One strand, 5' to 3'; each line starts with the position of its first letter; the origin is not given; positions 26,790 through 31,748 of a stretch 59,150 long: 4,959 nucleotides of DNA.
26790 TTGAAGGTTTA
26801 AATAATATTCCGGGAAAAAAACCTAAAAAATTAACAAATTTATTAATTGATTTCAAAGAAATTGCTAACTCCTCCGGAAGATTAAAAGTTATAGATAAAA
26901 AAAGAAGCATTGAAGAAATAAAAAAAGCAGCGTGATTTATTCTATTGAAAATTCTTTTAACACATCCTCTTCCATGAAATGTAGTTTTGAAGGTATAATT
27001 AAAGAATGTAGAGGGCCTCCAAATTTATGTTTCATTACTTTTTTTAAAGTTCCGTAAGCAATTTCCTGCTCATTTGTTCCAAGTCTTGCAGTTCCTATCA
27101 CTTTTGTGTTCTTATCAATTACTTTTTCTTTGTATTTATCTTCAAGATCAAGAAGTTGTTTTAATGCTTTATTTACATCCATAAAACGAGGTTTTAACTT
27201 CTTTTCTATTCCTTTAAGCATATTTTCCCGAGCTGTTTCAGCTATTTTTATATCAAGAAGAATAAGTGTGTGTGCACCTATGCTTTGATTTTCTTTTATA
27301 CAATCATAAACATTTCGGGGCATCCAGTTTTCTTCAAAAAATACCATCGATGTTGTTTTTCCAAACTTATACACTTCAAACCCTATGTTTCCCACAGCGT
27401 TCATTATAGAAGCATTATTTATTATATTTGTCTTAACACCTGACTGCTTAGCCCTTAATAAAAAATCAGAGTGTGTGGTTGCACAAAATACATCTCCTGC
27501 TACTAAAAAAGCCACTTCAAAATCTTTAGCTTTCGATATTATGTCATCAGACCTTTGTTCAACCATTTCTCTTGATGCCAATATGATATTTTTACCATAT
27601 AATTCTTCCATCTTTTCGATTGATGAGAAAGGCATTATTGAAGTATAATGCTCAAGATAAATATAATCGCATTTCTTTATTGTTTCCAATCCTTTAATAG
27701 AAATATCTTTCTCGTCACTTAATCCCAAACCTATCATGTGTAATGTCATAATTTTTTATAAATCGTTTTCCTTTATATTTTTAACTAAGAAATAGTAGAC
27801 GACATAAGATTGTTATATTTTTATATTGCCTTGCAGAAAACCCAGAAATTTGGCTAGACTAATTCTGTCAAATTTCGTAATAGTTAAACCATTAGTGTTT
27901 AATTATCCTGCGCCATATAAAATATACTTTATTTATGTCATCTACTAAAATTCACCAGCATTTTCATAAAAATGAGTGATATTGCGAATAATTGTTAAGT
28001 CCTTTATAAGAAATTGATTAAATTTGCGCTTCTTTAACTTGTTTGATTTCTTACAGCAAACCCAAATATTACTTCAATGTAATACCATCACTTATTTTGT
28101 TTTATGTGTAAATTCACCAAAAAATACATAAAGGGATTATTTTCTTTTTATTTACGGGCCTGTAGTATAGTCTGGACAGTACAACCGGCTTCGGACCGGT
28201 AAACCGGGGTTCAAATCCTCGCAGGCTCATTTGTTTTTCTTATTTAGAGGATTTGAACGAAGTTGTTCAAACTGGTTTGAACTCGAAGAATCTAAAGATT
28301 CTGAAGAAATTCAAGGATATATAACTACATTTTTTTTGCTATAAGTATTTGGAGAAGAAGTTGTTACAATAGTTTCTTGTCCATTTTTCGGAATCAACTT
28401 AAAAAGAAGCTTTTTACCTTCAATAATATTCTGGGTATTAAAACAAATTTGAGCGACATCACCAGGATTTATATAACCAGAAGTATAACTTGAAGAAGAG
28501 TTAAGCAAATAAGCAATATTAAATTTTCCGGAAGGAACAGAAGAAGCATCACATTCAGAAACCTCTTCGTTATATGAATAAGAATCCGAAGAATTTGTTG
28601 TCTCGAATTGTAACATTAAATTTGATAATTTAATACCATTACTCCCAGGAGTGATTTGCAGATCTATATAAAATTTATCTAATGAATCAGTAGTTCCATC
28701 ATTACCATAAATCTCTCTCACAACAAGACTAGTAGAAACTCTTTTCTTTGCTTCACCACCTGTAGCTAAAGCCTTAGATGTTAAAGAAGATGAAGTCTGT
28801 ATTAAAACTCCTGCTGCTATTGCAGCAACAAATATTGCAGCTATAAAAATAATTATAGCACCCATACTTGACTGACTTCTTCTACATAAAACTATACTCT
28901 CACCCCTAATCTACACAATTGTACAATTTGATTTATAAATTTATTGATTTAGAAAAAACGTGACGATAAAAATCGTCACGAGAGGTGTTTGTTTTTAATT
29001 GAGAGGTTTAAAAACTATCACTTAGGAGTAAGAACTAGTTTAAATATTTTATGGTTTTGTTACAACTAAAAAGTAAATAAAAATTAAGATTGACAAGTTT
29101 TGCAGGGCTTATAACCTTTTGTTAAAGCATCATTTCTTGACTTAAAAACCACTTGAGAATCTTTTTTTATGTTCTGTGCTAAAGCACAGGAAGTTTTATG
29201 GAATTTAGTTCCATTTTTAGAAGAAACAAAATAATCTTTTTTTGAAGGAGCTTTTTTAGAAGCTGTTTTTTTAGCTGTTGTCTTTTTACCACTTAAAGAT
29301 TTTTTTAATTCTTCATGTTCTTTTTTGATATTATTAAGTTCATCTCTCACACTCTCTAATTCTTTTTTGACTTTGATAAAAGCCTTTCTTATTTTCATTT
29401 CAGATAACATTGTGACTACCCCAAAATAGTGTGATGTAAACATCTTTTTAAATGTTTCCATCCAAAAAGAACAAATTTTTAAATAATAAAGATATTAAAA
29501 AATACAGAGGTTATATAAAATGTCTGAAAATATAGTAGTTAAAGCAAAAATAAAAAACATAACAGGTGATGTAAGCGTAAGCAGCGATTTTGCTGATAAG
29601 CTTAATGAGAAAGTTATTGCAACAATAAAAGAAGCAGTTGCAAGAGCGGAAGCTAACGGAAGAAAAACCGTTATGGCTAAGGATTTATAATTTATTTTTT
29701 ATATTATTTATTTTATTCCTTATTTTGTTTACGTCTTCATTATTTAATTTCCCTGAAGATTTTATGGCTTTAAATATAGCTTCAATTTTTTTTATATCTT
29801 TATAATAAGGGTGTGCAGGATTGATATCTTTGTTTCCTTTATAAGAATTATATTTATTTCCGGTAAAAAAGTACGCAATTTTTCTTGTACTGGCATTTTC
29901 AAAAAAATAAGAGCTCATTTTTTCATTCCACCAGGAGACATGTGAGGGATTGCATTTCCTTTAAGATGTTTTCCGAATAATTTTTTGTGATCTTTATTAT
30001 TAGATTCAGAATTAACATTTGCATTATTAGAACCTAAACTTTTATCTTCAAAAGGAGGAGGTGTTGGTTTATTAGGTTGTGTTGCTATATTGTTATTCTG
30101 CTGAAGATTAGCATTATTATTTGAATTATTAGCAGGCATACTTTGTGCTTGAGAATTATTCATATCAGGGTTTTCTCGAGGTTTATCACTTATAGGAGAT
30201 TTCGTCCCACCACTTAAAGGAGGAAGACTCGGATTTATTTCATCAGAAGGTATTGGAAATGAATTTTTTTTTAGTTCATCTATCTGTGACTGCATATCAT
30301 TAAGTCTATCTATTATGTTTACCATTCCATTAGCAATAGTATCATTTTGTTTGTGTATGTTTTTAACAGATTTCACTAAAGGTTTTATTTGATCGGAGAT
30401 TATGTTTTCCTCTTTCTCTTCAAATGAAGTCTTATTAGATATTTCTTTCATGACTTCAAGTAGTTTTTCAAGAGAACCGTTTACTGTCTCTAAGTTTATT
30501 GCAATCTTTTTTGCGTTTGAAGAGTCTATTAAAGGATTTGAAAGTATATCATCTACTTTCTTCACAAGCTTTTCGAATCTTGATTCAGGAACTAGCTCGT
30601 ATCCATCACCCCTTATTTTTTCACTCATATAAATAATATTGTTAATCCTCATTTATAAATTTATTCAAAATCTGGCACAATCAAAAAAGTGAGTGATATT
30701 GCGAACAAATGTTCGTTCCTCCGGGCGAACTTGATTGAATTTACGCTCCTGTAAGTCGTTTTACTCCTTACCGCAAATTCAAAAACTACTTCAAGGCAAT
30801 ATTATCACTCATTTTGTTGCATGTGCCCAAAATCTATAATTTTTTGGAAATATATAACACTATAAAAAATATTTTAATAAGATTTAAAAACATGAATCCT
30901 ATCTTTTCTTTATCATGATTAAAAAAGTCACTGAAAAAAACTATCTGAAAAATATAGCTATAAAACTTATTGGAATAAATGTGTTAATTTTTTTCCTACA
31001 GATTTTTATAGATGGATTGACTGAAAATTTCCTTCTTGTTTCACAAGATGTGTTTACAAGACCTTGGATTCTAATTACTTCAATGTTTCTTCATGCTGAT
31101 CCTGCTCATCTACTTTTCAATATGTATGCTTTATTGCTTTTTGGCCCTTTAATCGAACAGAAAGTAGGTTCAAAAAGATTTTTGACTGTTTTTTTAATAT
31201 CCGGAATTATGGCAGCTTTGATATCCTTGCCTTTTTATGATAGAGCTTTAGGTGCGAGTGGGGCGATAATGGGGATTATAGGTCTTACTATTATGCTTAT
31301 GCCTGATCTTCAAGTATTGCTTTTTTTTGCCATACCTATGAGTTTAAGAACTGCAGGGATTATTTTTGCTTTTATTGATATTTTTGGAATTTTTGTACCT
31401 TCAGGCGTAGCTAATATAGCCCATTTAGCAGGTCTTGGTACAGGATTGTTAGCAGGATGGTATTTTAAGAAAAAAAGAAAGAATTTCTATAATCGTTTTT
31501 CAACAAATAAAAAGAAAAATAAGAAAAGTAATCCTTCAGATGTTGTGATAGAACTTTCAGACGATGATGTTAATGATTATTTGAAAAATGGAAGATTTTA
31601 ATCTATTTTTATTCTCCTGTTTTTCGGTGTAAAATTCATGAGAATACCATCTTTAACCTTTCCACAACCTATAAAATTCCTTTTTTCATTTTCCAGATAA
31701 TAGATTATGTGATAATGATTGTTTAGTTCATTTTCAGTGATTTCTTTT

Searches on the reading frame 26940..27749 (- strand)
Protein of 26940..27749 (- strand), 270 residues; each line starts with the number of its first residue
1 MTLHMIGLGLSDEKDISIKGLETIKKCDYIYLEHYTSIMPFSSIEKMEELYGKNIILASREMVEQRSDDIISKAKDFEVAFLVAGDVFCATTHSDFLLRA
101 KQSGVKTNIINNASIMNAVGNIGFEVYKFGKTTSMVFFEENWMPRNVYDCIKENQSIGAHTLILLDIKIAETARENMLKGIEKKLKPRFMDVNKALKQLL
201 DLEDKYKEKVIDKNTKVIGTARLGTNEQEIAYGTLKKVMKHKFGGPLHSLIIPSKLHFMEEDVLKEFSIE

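Call 77: search_protein_families(library=pfam, proteins=[window:26940-27749:-], max_evalue=0.001)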
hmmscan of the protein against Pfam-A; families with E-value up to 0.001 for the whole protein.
window:26940-27749:- (270 aa): 1 family
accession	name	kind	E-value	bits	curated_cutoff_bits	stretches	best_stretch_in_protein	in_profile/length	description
PF00590.25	TP_methylase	-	4.9e-19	69.5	27.8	1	2-237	1-210/212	Tetrapyrrole (Corrin/Porphyrin) Methylases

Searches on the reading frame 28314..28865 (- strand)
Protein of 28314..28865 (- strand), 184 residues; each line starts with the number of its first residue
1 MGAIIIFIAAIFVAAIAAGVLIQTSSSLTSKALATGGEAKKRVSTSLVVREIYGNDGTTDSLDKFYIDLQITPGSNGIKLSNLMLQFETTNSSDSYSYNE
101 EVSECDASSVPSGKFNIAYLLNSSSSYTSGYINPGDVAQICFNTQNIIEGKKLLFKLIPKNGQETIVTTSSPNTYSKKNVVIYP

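Call 77: search_protein_families(library=pfam, proteins=[window:28314-28865:-], max_evalue=0.001)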
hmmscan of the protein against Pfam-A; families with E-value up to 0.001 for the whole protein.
window:28314-28865:- (184 aa): 1 family
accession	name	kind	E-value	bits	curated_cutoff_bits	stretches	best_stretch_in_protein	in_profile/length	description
PF01917.21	Arch_flagellin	-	1.5e-26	94.1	29.5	1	1-168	5-161/162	Archaebacterial flagellin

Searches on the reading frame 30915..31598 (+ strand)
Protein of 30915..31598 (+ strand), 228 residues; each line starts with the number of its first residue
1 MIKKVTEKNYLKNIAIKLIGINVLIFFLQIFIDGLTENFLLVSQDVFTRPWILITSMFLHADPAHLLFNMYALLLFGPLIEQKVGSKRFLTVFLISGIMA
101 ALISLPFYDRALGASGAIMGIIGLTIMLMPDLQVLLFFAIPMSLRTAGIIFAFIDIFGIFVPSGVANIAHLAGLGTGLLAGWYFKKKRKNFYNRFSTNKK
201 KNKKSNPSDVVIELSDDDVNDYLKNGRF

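Call 77: search_protein_families(library=pfam, proteins=[window:30915-31598:+], max_evalue=0.001)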
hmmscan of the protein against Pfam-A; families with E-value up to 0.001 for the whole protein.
window:30915-31598:+ (228 aa): 2 families
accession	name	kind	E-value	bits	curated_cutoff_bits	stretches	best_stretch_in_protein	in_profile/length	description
PF01694.28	Rhomboid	-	1.6e-34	119.6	22.6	1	50-185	4-141/143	Rhomboid domain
PF08551.15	DUF1751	-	3.8e-06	27.8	22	1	45-105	3-63/99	Eukaryotic integral membrane protein (DUF1751)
